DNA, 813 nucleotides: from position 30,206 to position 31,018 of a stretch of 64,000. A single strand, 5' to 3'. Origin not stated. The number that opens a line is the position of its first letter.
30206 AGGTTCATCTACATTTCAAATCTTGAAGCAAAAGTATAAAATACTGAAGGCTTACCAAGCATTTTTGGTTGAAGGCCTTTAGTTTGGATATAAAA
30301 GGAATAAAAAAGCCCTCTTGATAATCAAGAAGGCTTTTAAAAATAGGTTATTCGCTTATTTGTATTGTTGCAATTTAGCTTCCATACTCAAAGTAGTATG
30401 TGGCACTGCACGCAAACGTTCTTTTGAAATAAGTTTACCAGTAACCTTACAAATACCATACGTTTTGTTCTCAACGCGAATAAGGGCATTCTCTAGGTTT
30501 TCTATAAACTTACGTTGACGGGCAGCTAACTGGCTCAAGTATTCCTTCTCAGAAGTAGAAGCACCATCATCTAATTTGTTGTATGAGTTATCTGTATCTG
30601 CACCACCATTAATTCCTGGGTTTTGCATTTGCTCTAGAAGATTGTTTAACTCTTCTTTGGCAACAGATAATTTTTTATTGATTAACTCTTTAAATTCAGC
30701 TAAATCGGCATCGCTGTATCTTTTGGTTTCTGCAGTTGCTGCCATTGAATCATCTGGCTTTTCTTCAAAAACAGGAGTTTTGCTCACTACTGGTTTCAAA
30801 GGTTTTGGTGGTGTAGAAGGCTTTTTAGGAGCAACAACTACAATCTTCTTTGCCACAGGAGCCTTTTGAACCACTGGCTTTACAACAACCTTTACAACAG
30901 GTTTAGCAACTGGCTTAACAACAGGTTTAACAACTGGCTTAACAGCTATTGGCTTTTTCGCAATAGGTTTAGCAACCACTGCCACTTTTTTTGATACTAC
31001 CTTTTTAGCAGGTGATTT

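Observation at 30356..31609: DksA/TraR-type protein carrying a 288-aa histone-H1-like KKPVA extension encoded by a 15-bp tandem array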

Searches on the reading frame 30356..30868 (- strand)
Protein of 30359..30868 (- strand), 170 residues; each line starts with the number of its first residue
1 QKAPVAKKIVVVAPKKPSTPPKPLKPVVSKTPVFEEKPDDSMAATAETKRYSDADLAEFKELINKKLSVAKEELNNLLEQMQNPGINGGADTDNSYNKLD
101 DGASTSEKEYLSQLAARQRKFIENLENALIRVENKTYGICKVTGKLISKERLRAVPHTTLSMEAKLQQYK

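Call 4: search_protein_families(library=pfam, proteins=[window:30356-30745:-], max_evalue=1)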
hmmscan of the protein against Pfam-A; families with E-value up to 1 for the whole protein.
window:30356-30745:- (129 aa): 2 families
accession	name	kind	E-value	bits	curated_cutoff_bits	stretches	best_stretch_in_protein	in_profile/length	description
PF01258.23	zf-dskA_traR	-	2.2e-07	31.2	24.9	1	95-123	2-30/36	Prokaryotic dksA/traR C4-type zinc finger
PF04459.17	DUF512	-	0.14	11.8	25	1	62-108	104-151/202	Protein of unknown function (DUF512)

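Call 5: search_protein_families(library=ncbifam, proteins=[window:30356-30745:-], max_evalue=1)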
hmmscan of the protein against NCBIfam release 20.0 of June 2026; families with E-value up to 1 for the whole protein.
window:30356-30745:- (129 aa): 4 families
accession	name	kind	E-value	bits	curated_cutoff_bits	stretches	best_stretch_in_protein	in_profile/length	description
TIGR02420.1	dksA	equivalog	4.7e-14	52.7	115.5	1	13-124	4-108/110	RNA polymerase-binding protein DksA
TIGR02890.1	bacill_yteA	subfamily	2.2e-13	50.6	134.4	1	23-125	7-115/159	regulatory protein, yteA family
NF033459.1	DksA_like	equivalog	1.5e-11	44.6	105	1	14-122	2-104/113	RNA polymerase-binding protein DksA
NF008045.0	PRK10778.1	equivalog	6.5e-08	32.9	289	1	10-124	32-139/151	RNA polymerase-binding protein DksA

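Call 7: find_homologous_proteins(query=window:30356-30790:-)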
Query window:30356-30790:- (144 aa): 7990 proteins with E <= 0.001 among 8000 candidates; the best 120 are listed.
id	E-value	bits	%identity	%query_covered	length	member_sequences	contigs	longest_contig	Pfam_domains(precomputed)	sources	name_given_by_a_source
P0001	1.1e-72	260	85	100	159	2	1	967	PF01258.24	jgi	jgi:RNA polymerase-binding transcription factor DksA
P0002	3.4e-71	255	85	100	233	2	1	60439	PF01258.24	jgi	-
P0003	3.8e-71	255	85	100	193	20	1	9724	PF01258.24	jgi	-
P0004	2.3e-70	253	84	100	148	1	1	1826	PF01258.24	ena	-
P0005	3.8e-70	252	86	100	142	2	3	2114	PF01258.24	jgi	jgi:RNA polymerase-binding protein DksA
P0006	5.1e-70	252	84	100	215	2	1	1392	PF01258.24,PF07382.17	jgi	jgi:RNA polymerase-binding transcription factor DksA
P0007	5.5e-70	251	86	100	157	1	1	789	PF01258.24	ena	-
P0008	7.0e-65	235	82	99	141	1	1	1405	PF01258.24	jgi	jgi:RNA polymerase-binding protein DksA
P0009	2.0e-64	234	78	100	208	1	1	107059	PF01258.24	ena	-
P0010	3.7e-63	229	85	86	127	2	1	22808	PF01258.24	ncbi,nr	ncbi:MAG: TraR/DksA C4-type zinc finger protein [Bacteroidota bacterium]|nr:TraR/DksA C4-type zinc f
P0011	2.9e-61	223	76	100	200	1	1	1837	PF01258.24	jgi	jgi:RNA polymerase-binding protein DksA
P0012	3.9e-61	223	85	85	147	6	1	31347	PF01258.24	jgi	jgi:RNA polymerase-binding transcription factor DksA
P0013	7.3e-61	222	86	85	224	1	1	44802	PF01258.24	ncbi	ncbi:MAG: TraR/DksA C4-type zinc finger protein [Bacteroidota bacterium]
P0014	3.8e-60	220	73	99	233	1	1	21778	PF01258.24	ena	-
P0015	1.3e-59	218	70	99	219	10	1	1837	PF01258.24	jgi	jgi:RNA polymerase-binding transcription factor DksA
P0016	3.3e-59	217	71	97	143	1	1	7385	PF01258.24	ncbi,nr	ncbi:MAG: TraR/DksA C4-type zinc finger protein [Bacteroidia bacterium]|nr:TraR/DksA C4-type zinc fi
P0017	5.2e-59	216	95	76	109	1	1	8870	PF01258.24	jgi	jgi:RNA polymerase-binding transcription factor DksA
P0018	1.9e-58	214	74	91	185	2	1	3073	PF01258.24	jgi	jgi:RNA polymerase-binding transcription factor DksA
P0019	6.4e-58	212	72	97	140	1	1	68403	PF01258.24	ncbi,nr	ncbi:MAG: TraR/DksA C4-type zinc finger protein [Bacteroidia bacterium]|nr:TraR/DksA C4-type zinc fi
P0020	1.0e-57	212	76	86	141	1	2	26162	PF01258.24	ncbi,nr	ncbi:MAG: TraR/DksA C4-type zinc finger protein [Sphingobacteriales bacterium]|nr:TraR/DksA C4-type 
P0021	3.0e-57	210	76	88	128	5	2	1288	PF01258.24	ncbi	ncbi:MAG: TraR/DksA family transcriptional regulator [Bacteroidota bacterium]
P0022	3.9e-57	210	76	88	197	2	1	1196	PF01258.24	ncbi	ncbi:MAG: TraR/DksA family transcriptional regulator [Bacteroidota bacterium]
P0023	6.2e-57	209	80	85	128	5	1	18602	PF01258.24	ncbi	ncbi:MAG: TraR/DksA C4-type zinc finger protein [Bacteroidota bacterium]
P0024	6.3e-57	209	73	97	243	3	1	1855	PF01258.24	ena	-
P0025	1.5e-56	208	81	86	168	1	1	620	PF05198.22,PF01258.24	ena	-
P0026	1.6e-56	208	81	86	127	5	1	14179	PF01258.24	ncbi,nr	ncbi:MAG: TraR/DksA C4-type zinc finger protein [Bacteroidia bacterium]|nr:TraR/DksA C4-type zinc fi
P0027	3.2e-56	207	75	95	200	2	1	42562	PF01258.24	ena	-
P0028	3.6e-56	207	81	86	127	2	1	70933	PF01258.24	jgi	-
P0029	5.4e-56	206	80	86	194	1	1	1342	PF01258.24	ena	-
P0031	2.7e-55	204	75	85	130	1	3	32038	PF01258.24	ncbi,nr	ncbi:MAG: TraR/DksA family transcriptional regulator [Bacteroidia bacterium]|nr:TraR/DksA family tra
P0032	1.0e-53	199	76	84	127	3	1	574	PF01258.24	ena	-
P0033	2.9e-52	194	75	81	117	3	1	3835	PF01258.24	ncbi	ncbi:MAG: TraR/DksA family transcriptional regulator, partial [Bacteroidia bacterium]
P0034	1.5e-51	192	82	76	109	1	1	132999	PF01258.24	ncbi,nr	ncbi:MAG: TraR/DksA C4-type zinc finger protein [Bacteroidia bacterium]|nr:TraR/DksA C4-type zinc fi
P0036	4.9e-48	181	73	86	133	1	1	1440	PF01258.24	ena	-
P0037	6.3e-48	180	69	88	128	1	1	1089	PF01258.24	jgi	jgi:RNA polymerase-binding transcription factor DksA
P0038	7.6e-48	180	71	86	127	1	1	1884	PF01258.24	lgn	-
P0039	1.6e-47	179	72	84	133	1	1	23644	PF01258.24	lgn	-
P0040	1.8e-47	179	72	84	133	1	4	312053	PF01258.24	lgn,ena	-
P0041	2.0e-47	179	72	88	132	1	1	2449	PF01258.24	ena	-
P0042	2.1e-47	179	69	88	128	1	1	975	PF01258.24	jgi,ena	jgi:DnaK suppressor protein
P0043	3.1e-47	178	72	84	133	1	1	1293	PF01258.24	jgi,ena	jgi:RNA polymerase-binding transcription factor DksA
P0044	8.0e-47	177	70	86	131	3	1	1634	PF01258.24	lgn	-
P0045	1.5e-46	176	67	95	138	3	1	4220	PF01258.24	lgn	-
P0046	1.7e-46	176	71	84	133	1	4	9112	PF01258.24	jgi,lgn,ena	jgi:DnaK suppressor protein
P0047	2.4e-46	175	70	84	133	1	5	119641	PF01258.24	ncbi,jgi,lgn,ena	jgi:RNA polymerase-binding transcription factor DksA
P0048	2.9e-46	175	73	83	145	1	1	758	PF01258.24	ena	-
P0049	3.1e-46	175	71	84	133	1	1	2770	PF01258.24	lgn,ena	-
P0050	3.3e-46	175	71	84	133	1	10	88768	PF01258.24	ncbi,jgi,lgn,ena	jgi:DnaK suppressor protein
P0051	5.7e-46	174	70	84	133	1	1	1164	PF01258.24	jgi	jgi:DnaK suppressor protein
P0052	6.9e-46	174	70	84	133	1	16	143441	PF01258.24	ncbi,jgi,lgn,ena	jgi:DnaK suppressor protein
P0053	7.2e-46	174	70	84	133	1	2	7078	PF01258.24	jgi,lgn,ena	-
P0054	7.2e-46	174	70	84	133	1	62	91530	PF01258.24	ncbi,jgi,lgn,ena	jgi:RNA polymerase-binding transcription factor DksA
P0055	7.5e-46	173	70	84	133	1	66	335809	PF01258.24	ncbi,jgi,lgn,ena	ncbi:MAG: hypothetical protein RLZZ318_1490 [Bacteroidota bacterium]|jgi:RNA polymerase-binding tran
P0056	8.5e-46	173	70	84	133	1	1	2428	PF01258.24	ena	-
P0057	9.1e-46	173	70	84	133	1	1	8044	PF01258.24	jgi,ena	jgi:RNA polymerase-binding transcription factor DksA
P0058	9.7e-46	173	70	84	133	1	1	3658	PF01258.24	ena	-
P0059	1.1e-45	173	68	88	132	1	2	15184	PF01258.24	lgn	-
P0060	1.3e-45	173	70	84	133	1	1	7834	PF01258.24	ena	-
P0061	1.3e-45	173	69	84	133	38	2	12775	PF01258.24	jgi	jgi:DnaK suppressor protein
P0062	1.4e-45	173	70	84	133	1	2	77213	PF01258.24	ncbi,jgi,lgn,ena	jgi:RNA polymerase-binding transcription factor DksA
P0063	1.4e-45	173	70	84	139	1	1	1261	PF01258.24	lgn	-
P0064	2.3e-45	172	69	84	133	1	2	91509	PF01258.24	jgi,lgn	jgi:DnaK suppressor protein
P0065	2.4e-45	172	69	84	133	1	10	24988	PF01258.24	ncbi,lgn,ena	-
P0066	2.6e-45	172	69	84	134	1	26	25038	PF01258.24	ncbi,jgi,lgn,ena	-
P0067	2.7e-45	172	69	84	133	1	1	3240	PF01258.24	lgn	-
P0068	2.9e-45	172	69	83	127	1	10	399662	PF01258.24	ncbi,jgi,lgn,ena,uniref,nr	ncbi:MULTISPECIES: TraR/DksA family transcriptional regulator [Pedobacter]|jgi:RNA polymerase-bindin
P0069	3.2e-45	171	66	85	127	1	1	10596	PF01258.24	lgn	-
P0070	3.2e-45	171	65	92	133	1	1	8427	PF01258.24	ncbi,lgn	-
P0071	3.5e-45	171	68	86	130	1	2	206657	PF01258.24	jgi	jgi:DnaK suppressor protein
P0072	3.6e-45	171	69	84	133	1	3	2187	PF01258.24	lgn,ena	-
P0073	3.7e-45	171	69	84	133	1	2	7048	PF01258.24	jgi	jgi:DnaK suppressor protein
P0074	3.7e-45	171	69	83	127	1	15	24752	PF01258.24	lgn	-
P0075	3.7e-45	171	67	85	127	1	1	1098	PF01258.24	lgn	-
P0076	3.8e-45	171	69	84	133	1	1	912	PF01258.24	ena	-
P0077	3.9e-45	171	69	84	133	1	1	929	PF01258.24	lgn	-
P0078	4.0e-45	171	69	84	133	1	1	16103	PF01258.24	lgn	-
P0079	4.1e-45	171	69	84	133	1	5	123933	PF01258.24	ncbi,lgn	ncbi:MAG TPA: TraR/DksA C4-type zinc finger protein [Bacteroidia bacterium]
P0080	4.4e-45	171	65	88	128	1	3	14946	PF01258.24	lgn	-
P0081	4.5e-45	171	68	87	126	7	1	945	PF01258.24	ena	-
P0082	5.1e-45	171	68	86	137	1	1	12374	PF01258.24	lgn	-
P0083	5.2e-45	171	70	84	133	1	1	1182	PF01258.24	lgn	-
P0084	5.4e-45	171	67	85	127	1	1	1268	PF01258.24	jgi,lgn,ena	-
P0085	6.1e-45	171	68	86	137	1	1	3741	PF01258.24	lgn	-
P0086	6.3e-45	171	67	85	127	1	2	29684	PF01258.24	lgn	-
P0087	6.7e-45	170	66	85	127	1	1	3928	PF01258.24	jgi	jgi:DnaK suppressor protein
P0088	7.1e-45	170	64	89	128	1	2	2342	PF01258.24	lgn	-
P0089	7.3e-45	170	69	83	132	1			PF01258.24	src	-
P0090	7.4e-45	170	69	84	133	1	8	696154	PF01258.24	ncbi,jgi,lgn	-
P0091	7.5e-45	170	67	83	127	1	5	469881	PF01258.24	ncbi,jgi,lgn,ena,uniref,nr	ncbi:TraR/DksA family transcriptional regulator [Arcticibacter tournemirensis]|uniref:TraR/DksA fami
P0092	7.5e-45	170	66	85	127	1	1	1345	PF01258.24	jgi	jgi:DnaK suppressor protein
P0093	7.6e-45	170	66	88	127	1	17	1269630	PF01258.24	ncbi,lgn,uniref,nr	ncbi:TraR/DksA family transcriptional regulator [Pedobacter flavus]|uniref:TraR/DksA C4-type zinc fi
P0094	7.7e-45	170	66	85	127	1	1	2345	PF01258.24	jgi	jgi:RNA polymerase-binding transcription factor DksA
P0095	8.4e-45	170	69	84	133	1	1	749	PF01258.24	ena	-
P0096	8.4e-45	170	67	85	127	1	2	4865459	PF01258.24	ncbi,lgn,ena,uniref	ncbi:TraR/DksA family transcriptional regulator [Arcticibacter sp. MXS-1]|uniref:TraR/DksA family tr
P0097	8.5e-45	170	69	83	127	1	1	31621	PF01258.24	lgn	-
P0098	9.0e-45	170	67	86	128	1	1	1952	PF01258.24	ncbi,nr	ncbi:MAG: TraR/DksA C4-type zinc finger protein [Bacteroidota bacterium]|nr:TraR/DksA C4-type zinc f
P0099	9.9e-45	170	66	86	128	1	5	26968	PF01258.24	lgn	-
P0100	1.1e-44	170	66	86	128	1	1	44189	PF01258.24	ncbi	-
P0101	1.1e-44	170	69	84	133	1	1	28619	PF01258.24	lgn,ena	-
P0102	1.1e-44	170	66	85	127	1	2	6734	PF01258.24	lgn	-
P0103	1.2e-44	170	69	84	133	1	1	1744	PF01258.24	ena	-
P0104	1.2e-44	170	68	86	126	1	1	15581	PF01258.24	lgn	-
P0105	1.2e-44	170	66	85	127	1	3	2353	PF01258.24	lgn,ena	-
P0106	1.2e-44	170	66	85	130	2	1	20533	PF01258.24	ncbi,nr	ncbi:MAG TPA: TraR/DksA C4-type zinc finger protein [Daejeonella sp.]|nr:TraR/DksA C4-type zinc fing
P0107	1.3e-44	170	66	85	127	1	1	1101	PF01258.24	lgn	-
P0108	1.3e-44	169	66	84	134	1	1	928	PF01258.24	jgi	jgi:RNA polymerase-binding transcription factor DksA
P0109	1.4e-44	169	69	84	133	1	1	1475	PF01258.24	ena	-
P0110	1.4e-44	169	67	85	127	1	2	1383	PF01258.24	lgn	-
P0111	1.5e-44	169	68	83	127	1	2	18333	PF01258.24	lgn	-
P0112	1.5e-44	169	68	86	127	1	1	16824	PF01258.24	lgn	-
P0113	1.6e-44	169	63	89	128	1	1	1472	PF01258.24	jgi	jgi:DnaK suppressor protein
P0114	1.7e-44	169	70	83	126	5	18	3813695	PF01258.24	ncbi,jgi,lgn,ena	jgi:DnaK suppressor protein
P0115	1.8e-44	169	66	89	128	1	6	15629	PF01258.24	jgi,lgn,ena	jgi:RNA polymerase-binding transcription factor DksA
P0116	2.0e-44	169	66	85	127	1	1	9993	PF01258.24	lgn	-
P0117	2.0e-44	169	68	84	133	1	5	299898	PF01258.24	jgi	jgi:DnaK suppressor protein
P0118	2.1e-44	169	68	84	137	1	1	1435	PF01258.24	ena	-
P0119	2.1e-44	169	67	85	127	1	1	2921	PF01258.24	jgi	jgi:DnaK suppressor protein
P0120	2.1e-44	169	66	86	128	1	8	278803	PF01258.24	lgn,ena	-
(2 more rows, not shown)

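Call 10: find_related_loci(query=window:30356-30790:-, collection=genome_contigs, flank=3000)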
Query window:30356-30790:- (144 aa) in genome_contigs; peptide patterns used: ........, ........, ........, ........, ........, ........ (x = any residue, [..] = any of these).
600 stretches matched a pattern (row limit reached: there are more); 588 encode a relative of the query (tblastn E <= 1e-3); the best 80 are kept; 80 distinct loci.
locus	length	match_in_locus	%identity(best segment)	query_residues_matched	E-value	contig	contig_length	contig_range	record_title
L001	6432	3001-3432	90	1-144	4e-88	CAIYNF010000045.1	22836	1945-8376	MAG: uncultured Bacteroidetes bacterium isolate Ja_bin-4299 genome assembly, contig: bin-4299:045/209, whole genome shot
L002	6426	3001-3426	81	1-144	3e-78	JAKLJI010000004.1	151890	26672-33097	MAG: Bacteroidia bacterium isolate MAG.356 MAG.356-NODE_4_length_151890_cov_5.892927, whole genome shotgun sequence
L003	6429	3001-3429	72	2-144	9e-69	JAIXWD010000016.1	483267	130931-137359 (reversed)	MAG: Bacteroidetes bacterium isolate D4_MAG_00005 pond_D4_MAG_00005_000000000007, whole genome shotgun sequence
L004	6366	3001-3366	80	21-142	2e-63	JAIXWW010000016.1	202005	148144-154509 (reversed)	MAG: Bacteroidetes bacterium isolate D4_MAG_00032 pond_D4_MAG_00032_000000000006, whole genome shotgun sequence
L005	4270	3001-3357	68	24-142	1e-51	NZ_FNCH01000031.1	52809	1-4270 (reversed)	Pedobacter terrae strain DSM 17933, whole genome shotgun sequence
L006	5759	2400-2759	67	24-143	1e-51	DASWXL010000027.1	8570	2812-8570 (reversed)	MAG TPA_asm: Sphingobacteriaceae bacterium isolate SMAG_U3684 k141_232415, whole genome shotgun sequence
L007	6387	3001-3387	63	15-143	3e-51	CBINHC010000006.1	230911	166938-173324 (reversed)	MAG TPA_asm: uncultured Sphingobacteriaceae bacterium isolate SRR16817047_binner12_Refined_6 genome assembly, contig: ER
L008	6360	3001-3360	68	24-143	3e-50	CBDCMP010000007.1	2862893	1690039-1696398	MAG: Pelobium sp. isolate 5db1fc1e-21c4-45e4-8513-76137f709405 genome assembly, contig: contig_7, whole genome shotgun s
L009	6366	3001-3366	65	21-142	6e-50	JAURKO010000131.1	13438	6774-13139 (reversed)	MAG: Daejeonella sp. isolate SFB_Fresh_Co_79 k141_3135093, whole genome shotgun sequence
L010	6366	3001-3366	64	21-142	7e-50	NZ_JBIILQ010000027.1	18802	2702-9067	MAG: Daejeonella sp. isolate ME2002-05-07pf_3300042892_group1_bin67 Rohwer_bin1073_scaffold_1334_c1, whole genome shotgu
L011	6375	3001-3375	67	20-144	1e-49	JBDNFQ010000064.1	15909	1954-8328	MAG: Bacteroidia bacterium isolate concoct.142.ELB k141_210780, whole genome shotgun sequence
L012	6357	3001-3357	66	24-142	3e-49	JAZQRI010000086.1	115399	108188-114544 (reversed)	MAG: Pedobacter sp. isolate T1900045231_TH20190001.MAGScoT_cleanbin_000012 SGB_5410_k141_759663, whole genome shotgun se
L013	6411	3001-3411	60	5-142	4e-49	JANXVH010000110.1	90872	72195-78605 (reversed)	MAG: Pedobacter sp. isolate 341R_metabat_146 341R_k141_756113, whole genome shotgun sequence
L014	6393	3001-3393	60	4-142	9e-49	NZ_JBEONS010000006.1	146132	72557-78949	Pedobacter sp. CG_S7 Ga0606562_006, whole genome shotgun sequence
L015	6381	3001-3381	64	16-142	5e-49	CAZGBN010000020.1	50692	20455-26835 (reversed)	MAG TPA_asm: uncultured Mucilaginibacter sp. isolate SRP193066_co1_166 genome assembly, contig: NODE_759_length_50692_co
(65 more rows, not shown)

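Call 25: search_solved_structures(query=window:30359-30790:-, max_evalue=1, show_alignments=4)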
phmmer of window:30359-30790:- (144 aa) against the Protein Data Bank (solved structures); distinct sequences matched with E-value up to 1: 7.
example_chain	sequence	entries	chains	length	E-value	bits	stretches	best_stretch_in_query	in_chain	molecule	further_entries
6ptg_A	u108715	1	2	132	1.8e-09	41.3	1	26-139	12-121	DnaK Suppressor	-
4ijj_A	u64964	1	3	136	3.5e-06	30.7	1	71-143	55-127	Putative C4-type zinc finger protein, DksA/TraR family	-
2kq9_A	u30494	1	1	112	3.6e-06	30.7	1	74-137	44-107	DnaK suppressor protein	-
1tjl_A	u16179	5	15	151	2.5e-05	27.9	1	25-139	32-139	DnaK suppressor protein | RNA polymerase-binding transcription factor DksA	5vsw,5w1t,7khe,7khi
5f4y_A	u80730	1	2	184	0.036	17.7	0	64-108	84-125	Protein Shroom2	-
5f5p_A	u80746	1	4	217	0.051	17.2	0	64-108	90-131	Protein Shroom2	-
4myy_A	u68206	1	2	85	0.25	15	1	32-96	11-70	CurG, CurH fusion protein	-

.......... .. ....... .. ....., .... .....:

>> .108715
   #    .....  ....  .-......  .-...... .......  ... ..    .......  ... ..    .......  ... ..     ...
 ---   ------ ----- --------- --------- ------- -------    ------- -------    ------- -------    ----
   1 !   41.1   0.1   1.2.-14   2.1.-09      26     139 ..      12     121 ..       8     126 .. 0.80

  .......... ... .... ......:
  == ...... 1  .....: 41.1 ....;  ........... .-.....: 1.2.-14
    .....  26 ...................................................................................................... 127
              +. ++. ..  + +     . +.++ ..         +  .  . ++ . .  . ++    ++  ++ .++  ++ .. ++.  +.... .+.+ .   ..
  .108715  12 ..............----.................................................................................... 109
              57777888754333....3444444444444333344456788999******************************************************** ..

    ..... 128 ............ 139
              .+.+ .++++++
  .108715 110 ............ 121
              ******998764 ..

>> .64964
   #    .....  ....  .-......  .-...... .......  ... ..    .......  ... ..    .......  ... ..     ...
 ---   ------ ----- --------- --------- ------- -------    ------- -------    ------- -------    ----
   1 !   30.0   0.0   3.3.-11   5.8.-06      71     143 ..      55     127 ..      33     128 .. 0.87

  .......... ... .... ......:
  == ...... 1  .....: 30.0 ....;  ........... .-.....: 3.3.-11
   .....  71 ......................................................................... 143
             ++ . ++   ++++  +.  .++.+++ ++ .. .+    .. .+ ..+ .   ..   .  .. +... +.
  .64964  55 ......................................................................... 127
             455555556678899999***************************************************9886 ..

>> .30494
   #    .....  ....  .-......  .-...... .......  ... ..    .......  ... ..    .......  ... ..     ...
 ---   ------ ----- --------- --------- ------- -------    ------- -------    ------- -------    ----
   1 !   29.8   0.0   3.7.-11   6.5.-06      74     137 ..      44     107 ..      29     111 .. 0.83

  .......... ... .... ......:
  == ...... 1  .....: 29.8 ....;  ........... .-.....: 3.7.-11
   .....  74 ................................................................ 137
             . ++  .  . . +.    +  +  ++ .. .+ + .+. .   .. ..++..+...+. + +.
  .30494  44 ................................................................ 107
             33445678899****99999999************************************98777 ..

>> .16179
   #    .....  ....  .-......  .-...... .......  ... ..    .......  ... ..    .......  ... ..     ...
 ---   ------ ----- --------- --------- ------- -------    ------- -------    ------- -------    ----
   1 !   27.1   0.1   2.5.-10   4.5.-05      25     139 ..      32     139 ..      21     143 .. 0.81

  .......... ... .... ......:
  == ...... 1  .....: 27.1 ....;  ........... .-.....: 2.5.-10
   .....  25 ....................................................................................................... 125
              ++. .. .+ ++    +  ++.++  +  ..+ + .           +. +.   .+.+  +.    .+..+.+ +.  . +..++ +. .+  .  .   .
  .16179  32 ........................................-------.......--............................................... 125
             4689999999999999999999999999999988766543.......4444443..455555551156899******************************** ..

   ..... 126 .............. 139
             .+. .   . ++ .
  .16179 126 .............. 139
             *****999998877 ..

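Call 37: predict_structure(alignment_id=A1)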
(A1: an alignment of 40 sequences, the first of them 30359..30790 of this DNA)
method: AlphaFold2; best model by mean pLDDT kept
length: 144 residues; sequences in the alignment: 40
mean_pLDDT: 70.5   pTM: 0.50
mean pLDDT of the five models: 70.5, 68.6, 68.3, 67.9, 65.7
residues with pLDDT >= 90: 30; 70-90: 45; 50-70: 50; < 50: 19
segments of 3 or more residues with pLDDT < 50: 1-3, 12-21, 63-67
pLDDT, mean of each block of 10 residues (from residue 1): 53 44 70 91 92 78 50 61 88 93 83 71 65 55 55
secondary structure, 60 per line:
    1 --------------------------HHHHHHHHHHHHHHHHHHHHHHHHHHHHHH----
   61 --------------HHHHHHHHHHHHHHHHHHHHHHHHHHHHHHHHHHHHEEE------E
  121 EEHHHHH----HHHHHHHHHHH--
elements in order: H27-56 H75-110 E111-113 E120-122 H123-127 H132-142
